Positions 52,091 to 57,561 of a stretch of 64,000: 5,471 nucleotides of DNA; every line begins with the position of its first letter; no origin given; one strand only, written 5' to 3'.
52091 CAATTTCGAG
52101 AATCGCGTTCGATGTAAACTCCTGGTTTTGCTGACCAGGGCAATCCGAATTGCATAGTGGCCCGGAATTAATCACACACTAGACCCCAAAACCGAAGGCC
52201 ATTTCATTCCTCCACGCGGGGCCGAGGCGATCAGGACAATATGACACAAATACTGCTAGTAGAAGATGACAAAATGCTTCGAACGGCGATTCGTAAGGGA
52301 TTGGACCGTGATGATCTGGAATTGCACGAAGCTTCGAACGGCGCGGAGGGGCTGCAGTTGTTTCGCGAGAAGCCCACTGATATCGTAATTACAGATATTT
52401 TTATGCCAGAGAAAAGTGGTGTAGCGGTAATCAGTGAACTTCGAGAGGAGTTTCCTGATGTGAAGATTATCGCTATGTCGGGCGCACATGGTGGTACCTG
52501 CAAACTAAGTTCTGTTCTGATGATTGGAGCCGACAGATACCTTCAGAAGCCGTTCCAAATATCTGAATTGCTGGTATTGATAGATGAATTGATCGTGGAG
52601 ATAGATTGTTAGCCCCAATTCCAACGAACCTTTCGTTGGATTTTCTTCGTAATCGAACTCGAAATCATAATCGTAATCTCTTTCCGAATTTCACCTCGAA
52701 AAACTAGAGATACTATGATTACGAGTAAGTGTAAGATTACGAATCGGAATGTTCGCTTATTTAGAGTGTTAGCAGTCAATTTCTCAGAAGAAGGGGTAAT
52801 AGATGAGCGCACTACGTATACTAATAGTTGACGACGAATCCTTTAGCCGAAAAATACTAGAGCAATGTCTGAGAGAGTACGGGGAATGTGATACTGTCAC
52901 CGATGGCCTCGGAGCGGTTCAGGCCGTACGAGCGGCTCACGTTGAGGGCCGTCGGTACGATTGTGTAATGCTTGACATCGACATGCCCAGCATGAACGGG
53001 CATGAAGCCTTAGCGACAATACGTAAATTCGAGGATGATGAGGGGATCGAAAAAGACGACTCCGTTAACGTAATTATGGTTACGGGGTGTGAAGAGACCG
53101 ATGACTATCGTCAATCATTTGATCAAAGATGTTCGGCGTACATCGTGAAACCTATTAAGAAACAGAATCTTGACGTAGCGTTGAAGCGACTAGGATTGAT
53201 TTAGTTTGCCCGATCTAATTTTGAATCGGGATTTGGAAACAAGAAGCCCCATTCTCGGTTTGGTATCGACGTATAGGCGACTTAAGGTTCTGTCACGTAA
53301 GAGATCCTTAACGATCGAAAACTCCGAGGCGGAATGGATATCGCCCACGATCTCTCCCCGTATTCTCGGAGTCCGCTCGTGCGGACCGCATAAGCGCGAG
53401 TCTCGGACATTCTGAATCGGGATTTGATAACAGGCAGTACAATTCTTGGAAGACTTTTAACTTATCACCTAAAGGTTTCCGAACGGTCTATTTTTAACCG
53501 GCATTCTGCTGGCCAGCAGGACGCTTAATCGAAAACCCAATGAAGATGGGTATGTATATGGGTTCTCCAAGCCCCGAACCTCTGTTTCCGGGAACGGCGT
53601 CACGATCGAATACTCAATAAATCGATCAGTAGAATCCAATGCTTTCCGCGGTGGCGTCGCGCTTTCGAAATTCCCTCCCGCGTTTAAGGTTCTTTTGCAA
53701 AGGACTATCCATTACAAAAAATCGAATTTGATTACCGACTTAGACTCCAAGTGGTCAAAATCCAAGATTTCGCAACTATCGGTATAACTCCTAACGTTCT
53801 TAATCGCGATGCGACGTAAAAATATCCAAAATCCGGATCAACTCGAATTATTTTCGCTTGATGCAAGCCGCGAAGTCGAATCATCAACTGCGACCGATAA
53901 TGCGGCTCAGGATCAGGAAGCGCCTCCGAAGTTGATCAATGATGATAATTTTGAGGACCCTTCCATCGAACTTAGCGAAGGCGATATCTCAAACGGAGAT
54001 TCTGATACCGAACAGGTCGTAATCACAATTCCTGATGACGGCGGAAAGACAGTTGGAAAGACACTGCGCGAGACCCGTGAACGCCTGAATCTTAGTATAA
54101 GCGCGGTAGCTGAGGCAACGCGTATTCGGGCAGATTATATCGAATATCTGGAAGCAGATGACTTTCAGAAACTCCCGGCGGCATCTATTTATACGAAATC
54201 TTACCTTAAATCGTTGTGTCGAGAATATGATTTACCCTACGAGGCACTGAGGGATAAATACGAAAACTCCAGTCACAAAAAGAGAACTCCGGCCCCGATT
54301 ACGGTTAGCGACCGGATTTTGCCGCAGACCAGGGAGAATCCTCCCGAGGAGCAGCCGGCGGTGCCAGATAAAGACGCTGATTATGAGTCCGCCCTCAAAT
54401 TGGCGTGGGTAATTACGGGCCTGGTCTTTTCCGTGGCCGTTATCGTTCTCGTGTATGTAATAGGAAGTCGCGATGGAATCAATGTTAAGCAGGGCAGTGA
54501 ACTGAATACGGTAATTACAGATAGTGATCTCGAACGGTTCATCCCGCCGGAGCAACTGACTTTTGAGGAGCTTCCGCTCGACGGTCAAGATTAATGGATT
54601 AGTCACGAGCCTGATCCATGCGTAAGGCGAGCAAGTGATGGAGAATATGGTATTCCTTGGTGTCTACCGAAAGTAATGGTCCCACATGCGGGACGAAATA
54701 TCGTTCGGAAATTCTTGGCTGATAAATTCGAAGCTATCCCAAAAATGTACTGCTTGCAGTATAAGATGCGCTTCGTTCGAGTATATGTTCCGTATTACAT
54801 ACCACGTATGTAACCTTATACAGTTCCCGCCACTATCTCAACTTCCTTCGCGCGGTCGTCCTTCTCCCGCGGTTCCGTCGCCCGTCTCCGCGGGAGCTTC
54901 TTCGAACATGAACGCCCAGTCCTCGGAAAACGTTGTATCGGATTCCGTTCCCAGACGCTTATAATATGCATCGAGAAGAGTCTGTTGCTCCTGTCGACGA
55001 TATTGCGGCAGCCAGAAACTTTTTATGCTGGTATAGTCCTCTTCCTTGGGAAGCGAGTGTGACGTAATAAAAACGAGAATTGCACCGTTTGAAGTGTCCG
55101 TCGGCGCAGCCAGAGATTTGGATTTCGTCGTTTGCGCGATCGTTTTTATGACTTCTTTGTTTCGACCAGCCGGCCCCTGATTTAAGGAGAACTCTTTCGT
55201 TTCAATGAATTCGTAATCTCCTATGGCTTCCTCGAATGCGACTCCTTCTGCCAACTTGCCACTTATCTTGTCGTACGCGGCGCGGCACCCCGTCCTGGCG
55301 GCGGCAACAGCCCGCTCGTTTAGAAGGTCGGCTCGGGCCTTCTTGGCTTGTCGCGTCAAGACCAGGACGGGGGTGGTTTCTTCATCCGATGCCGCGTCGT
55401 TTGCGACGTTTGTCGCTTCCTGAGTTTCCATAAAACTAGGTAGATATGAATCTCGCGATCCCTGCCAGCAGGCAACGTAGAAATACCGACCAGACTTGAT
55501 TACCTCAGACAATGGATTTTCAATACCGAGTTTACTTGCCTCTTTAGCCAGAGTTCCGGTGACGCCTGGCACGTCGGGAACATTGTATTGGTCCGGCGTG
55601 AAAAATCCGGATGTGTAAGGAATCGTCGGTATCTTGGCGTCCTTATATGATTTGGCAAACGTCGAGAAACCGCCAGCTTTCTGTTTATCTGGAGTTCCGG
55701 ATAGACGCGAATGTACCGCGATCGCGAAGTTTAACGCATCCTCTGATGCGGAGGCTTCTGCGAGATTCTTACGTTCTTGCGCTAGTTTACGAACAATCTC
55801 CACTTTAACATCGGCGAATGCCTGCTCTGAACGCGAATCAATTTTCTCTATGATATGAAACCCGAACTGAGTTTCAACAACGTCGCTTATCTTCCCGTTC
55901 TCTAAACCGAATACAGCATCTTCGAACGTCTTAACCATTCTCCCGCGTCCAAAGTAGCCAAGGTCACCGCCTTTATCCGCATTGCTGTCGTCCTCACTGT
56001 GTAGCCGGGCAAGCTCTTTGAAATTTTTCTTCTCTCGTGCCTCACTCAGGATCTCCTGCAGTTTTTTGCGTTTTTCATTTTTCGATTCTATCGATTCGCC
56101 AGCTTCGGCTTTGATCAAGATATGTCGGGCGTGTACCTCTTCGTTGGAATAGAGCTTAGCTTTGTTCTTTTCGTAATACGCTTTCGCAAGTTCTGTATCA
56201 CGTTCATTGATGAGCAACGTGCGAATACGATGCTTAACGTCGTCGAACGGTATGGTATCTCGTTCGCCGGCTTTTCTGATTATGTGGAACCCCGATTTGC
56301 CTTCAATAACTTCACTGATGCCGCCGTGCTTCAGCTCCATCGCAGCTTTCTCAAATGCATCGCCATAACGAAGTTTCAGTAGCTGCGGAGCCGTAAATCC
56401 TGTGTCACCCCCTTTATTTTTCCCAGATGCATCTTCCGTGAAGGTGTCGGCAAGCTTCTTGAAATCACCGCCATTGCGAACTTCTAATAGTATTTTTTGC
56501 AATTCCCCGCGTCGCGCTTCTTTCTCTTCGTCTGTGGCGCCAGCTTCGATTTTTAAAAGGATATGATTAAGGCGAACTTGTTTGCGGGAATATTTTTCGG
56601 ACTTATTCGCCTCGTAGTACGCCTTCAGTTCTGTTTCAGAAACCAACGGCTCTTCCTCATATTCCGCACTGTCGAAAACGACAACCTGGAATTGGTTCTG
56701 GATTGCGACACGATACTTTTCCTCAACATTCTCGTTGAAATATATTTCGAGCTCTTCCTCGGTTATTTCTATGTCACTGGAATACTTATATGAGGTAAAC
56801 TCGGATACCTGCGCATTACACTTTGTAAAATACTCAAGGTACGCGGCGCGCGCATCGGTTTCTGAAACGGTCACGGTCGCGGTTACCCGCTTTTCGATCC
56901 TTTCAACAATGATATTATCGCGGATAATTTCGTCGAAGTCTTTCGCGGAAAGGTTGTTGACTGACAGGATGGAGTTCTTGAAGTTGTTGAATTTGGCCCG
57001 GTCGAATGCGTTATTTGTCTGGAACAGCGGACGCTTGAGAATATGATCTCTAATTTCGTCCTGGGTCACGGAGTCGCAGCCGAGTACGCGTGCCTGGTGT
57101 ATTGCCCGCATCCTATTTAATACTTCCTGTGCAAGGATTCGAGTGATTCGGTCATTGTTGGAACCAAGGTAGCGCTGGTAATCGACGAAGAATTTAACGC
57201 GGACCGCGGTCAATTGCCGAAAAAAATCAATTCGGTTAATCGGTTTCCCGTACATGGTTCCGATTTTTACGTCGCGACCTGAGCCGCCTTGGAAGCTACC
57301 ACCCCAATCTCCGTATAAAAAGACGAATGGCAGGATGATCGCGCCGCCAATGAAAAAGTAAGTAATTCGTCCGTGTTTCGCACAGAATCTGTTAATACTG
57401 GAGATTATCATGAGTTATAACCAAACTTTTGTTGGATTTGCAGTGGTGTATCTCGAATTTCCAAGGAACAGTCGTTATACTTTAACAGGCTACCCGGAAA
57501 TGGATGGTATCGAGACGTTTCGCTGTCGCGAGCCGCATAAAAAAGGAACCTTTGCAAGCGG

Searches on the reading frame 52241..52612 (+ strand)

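Call 49: search_protein_families(library=pfam, proteins=[window:52241-52612:+], max_evalue=0.00001)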
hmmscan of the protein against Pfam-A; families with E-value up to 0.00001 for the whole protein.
window:52241-52612:+ (123 aa): 1 family
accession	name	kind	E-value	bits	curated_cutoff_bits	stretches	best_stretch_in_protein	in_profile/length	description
PF00072.30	Response_reg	-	3.9e-25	88.6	30.2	1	4-114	1-110/111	Response regulator receiver domain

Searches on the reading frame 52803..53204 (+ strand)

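Call 49: search_protein_families(library=pfam, proteins=[window:52803-53204:+], max_evalue=0.00001)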
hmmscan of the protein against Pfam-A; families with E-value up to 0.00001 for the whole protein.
window:52803-53204:+ (133 aa): 1 family
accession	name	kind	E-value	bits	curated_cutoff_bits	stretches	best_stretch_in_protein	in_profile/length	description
PF00072.30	Response_reg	-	6.6e-21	75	30.2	1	6-127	1-110/111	Response regulator receiver domain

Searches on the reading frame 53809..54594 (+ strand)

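Call 20: search_protein_families(library=pfam, proteins=[window:53809-54594:+])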
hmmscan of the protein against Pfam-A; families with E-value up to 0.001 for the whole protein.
window:53809-54594:+ (261 aa): 3 families
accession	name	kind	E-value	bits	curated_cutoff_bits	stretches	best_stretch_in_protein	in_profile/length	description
PF13413.12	HTH_25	-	1.2e-15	57.5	24.6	1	85-143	1-58/62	Helix-turn-helix domain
PF12844.13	HTH_19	-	1.3e-05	25.5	30.2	1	83-151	1-62/64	Helix-turn-helix domain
PF13560.12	HTH_31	-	0.00011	22.9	27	1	83-142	3-56/64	Helix-turn-helix domain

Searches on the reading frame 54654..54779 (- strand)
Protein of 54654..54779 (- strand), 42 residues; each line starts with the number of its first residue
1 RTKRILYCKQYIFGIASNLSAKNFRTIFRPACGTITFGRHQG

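Call 64: find_homologous_proteins(query=A3, max_evalue=10)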
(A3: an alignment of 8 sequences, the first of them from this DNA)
Query A3 (8 sequences): 64 candidates shared short words with the query, none scored E <= 10.

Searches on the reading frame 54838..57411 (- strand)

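Call 20: search_protein_families(library=pfam, proteins=[window:54838-57411:-])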
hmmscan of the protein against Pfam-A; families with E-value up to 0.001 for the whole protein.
window:54838-57411:- (857 aa): 5 families
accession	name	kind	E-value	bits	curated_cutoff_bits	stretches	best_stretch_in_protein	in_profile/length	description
PF13616.12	Rotamase_3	-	3.5e-51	173.1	22.5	2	415-525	9-114/116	PPIC-type PPIASE domain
PF00639.27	Rotamase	-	9.5e-45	152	21.7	2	430-524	1-96/97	PPIC-type PPIASE domain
PF13145.12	Rotamase_2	-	5.5e-25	89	27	2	257-393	1-120/121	PPIC-type PPIASE domain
PF13624.11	SurA_N_3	-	1.2e-08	35.3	27.2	1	18-172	14-161/162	SurA-like N-terminal domain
PF13623.11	SurA_N_2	-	2e-07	31.4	28.5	1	19-144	13-144/145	SurA-like N-terminal domain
